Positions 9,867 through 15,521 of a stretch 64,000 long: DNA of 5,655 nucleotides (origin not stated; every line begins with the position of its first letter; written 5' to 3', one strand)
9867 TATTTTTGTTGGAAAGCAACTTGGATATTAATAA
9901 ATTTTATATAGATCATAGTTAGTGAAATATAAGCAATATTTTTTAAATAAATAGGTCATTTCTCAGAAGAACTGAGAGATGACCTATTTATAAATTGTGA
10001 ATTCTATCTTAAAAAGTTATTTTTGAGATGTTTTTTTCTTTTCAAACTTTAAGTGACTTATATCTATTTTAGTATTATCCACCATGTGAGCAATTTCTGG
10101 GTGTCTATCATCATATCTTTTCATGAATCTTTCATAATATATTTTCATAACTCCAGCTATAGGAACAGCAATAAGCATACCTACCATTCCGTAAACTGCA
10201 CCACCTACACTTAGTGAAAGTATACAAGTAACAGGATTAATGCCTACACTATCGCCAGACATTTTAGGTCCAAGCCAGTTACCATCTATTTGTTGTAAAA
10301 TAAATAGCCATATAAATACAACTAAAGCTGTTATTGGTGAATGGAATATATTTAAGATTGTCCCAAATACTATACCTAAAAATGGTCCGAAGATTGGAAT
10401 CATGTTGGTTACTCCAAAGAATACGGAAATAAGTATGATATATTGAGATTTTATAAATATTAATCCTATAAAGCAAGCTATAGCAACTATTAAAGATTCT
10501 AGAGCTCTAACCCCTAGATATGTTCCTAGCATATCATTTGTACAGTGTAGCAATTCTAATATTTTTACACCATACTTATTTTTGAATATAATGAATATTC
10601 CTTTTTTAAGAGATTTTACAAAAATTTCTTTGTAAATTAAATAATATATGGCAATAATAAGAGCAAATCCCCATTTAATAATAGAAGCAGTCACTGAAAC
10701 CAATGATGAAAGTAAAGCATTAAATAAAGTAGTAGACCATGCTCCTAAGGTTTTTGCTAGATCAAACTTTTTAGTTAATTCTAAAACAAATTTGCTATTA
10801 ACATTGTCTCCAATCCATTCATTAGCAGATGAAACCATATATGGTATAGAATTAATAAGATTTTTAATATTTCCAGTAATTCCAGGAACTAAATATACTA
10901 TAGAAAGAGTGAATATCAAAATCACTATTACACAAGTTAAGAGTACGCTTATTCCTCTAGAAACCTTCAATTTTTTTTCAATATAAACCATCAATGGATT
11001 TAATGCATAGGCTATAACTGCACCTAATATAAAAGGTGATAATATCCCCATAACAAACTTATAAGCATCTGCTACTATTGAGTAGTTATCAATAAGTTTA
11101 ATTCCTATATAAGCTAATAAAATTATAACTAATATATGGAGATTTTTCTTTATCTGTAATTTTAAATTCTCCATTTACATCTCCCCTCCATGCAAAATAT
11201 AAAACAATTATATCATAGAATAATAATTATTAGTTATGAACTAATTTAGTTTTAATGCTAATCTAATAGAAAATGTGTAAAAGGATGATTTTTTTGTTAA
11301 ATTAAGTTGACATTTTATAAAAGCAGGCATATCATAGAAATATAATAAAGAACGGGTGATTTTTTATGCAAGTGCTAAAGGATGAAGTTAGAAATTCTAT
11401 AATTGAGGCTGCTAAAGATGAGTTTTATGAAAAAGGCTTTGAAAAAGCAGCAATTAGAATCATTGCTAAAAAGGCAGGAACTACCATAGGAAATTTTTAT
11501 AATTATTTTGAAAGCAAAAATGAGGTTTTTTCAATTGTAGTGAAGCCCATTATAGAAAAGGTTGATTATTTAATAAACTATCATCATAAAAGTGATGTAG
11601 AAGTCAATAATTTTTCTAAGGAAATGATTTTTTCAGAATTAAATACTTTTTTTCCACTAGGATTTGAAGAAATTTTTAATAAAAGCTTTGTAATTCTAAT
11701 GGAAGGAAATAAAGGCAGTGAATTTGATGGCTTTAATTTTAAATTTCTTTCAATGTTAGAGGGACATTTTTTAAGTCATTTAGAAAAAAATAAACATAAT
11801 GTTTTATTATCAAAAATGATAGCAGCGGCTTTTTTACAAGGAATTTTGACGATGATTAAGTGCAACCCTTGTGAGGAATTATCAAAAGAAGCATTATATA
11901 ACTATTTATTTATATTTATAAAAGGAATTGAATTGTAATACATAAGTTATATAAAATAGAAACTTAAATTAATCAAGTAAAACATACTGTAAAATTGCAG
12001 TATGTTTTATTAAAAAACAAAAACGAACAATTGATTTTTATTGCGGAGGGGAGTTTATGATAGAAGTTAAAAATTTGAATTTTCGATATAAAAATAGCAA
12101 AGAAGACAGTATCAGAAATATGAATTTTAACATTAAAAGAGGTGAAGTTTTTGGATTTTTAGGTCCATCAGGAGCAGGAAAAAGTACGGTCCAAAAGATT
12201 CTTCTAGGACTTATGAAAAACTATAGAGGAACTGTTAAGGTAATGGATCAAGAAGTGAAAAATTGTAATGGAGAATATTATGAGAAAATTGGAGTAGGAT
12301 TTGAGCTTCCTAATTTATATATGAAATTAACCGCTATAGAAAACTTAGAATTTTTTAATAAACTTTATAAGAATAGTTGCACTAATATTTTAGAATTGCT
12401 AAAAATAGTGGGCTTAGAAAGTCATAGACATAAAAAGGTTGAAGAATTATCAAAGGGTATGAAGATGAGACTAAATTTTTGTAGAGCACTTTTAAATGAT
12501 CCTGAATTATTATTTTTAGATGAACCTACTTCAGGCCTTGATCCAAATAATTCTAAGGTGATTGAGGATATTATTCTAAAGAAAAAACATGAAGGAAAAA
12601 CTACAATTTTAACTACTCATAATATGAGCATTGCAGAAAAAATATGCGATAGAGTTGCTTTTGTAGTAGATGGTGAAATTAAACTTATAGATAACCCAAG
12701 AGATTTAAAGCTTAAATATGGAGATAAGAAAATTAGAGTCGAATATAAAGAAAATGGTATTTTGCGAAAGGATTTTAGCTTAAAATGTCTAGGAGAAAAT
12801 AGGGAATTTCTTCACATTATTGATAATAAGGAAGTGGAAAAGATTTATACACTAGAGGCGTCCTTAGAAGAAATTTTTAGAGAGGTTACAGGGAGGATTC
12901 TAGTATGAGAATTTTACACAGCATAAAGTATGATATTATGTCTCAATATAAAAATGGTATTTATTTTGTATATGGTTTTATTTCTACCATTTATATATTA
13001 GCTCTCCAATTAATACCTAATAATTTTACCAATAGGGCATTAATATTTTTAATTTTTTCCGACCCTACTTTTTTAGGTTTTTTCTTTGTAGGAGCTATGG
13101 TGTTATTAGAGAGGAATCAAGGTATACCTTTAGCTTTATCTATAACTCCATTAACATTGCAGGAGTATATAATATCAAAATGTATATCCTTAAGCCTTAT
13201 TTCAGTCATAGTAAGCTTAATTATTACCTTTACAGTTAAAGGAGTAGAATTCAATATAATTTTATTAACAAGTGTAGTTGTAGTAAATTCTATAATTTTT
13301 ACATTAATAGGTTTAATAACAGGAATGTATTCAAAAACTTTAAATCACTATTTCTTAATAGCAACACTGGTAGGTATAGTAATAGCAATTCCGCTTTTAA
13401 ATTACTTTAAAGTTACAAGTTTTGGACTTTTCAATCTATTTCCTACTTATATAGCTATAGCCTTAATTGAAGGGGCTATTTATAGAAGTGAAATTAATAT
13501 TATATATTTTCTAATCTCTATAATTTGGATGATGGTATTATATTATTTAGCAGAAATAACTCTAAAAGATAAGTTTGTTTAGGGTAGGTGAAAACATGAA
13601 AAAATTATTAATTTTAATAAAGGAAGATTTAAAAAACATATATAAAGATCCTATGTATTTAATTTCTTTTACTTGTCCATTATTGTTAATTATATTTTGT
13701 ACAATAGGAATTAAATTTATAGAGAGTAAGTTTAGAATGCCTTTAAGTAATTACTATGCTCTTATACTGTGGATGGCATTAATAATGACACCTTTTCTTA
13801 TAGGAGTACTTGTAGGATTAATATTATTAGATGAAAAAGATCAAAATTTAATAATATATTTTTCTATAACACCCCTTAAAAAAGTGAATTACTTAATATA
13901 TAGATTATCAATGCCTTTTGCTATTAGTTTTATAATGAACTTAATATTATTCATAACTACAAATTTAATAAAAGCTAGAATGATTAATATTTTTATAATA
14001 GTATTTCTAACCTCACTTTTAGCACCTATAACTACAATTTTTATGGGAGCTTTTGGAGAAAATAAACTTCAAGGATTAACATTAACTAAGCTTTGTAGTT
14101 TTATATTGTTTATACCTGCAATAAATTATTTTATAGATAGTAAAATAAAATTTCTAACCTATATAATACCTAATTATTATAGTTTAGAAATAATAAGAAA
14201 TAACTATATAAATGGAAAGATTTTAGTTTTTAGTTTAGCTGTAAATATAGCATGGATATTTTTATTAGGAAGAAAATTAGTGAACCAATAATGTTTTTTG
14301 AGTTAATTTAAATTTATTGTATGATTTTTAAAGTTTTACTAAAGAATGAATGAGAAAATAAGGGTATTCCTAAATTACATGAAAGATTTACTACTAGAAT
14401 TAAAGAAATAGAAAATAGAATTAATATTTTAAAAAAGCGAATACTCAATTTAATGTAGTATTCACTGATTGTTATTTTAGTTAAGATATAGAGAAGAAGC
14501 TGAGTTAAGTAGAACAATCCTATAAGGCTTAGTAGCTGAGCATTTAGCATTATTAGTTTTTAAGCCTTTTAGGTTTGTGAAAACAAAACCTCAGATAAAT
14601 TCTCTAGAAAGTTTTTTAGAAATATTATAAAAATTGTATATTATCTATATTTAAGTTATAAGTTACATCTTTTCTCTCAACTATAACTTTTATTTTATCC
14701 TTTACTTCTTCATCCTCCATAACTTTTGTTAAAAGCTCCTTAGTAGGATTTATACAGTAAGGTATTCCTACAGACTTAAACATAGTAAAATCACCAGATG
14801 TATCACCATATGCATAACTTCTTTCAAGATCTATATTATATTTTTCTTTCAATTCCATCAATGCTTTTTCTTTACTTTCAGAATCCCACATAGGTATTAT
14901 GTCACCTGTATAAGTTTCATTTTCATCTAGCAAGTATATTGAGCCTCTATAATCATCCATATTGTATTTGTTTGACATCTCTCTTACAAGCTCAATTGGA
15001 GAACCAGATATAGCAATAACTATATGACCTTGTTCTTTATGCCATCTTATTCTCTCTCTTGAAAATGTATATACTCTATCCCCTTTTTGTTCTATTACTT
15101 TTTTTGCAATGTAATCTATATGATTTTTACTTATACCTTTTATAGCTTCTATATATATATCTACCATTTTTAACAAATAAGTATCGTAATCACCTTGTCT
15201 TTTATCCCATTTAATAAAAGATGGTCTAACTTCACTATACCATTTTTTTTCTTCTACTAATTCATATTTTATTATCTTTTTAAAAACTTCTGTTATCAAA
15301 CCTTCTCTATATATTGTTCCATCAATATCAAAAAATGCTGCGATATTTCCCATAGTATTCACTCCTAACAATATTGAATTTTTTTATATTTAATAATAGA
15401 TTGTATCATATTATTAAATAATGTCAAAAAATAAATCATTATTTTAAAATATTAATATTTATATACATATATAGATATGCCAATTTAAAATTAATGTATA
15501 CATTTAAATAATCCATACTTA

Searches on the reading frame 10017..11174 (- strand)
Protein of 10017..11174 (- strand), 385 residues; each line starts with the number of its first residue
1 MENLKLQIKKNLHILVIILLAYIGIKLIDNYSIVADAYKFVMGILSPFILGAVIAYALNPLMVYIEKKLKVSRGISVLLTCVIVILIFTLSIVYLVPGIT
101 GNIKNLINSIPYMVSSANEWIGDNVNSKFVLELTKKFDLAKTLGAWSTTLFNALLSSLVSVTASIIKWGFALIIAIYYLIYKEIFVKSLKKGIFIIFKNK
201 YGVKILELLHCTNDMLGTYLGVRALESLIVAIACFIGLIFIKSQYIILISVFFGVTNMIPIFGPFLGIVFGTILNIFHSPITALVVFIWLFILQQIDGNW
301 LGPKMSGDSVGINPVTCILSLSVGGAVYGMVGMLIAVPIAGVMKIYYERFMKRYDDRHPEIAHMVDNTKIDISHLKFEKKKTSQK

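Call 53: search_protein_families(library=pfam, proteins=[window:10017-11174:-], max_evalue=0.00001)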
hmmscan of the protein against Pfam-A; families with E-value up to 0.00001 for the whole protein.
window:10017-11174:- (385 aa): 1 family
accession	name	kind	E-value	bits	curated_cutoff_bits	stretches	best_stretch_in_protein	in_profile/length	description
PF01594.21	AI-2E_transport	-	3.1e-55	188.1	34.3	1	14-349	4-325/327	AI-2E family transporter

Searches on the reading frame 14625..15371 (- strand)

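Call 53: search_protein_families(library=pfam, proteins=[window:14625-15371:-], max_evalue=0.00001)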
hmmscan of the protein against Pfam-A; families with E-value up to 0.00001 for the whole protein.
window:14625-15371:- (248 aa): 3 families
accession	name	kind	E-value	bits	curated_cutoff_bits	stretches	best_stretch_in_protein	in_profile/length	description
PF12710.13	HAD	-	4.6e-15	57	27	1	12-199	1-189/189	haloacid dehalogenase-like hydrolase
PF08282.18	Hydrolase_3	-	3.8e-10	40.4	20.9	1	165-215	186-236/255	haloacid dehalogenase-like hydrolase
PF00702.32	Hydrolase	-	3.8e-08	34.4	26.4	1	11-202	3-191/191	haloacid dehalogenase-like hydrolase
